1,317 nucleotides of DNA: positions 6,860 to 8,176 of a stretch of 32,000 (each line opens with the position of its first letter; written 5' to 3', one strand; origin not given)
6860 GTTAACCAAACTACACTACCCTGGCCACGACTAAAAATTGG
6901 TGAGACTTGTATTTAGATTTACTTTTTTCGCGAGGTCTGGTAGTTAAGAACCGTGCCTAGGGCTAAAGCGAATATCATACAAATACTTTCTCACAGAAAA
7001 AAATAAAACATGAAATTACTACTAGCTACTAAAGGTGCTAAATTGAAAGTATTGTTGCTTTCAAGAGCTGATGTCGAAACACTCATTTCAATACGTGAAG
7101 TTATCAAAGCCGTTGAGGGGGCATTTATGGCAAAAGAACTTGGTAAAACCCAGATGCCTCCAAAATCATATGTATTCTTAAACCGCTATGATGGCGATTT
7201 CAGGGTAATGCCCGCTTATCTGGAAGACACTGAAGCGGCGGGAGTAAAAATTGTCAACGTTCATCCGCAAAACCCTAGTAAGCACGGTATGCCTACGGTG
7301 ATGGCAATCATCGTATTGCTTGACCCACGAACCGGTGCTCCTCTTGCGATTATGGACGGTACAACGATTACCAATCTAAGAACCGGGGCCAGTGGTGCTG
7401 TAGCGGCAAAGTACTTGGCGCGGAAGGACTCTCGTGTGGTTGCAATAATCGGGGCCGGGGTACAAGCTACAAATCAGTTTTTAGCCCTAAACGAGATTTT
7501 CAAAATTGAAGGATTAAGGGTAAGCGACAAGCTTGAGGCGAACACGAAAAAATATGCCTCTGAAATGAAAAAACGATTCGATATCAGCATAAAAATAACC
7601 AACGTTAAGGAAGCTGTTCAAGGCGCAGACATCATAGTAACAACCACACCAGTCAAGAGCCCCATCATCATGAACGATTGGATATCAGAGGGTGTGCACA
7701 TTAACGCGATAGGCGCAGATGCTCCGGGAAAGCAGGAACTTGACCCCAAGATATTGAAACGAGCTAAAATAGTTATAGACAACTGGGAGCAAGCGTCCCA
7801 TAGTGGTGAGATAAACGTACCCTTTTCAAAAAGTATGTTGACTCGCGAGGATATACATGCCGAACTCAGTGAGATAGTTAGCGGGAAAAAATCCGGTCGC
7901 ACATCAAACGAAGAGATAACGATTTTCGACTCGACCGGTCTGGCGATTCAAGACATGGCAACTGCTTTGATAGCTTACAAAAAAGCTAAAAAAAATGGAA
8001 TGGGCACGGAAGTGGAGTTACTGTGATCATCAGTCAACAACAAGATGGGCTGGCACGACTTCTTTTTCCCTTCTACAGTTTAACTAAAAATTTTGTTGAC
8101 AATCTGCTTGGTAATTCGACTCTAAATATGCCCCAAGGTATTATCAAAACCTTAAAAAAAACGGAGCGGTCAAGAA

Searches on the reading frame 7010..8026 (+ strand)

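Call 25: search_protein_families(library=pfam, proteins=[window:7010-8026:+])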
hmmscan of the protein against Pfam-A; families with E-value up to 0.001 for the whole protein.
window:7010-8026:+ (338 aa): 3 families
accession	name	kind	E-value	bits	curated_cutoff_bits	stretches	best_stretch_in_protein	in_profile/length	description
PF02423.21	OCD_Mu_crystall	-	1.2e-113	379.7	24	1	16-328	5-312/314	Ornithine cyclodeaminase/mu-crystallin family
PF01488.26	Shikimate_DH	-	1.2e-05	25.8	24.3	1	132-230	3-100/138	Shikimate / quinate 5-dehydrogenase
PF07991.19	KARI_N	-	0.00074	19.6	20.6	0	141-215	4-70/165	Acetohydroxy acid isomeroreductase, NADPH-binding domain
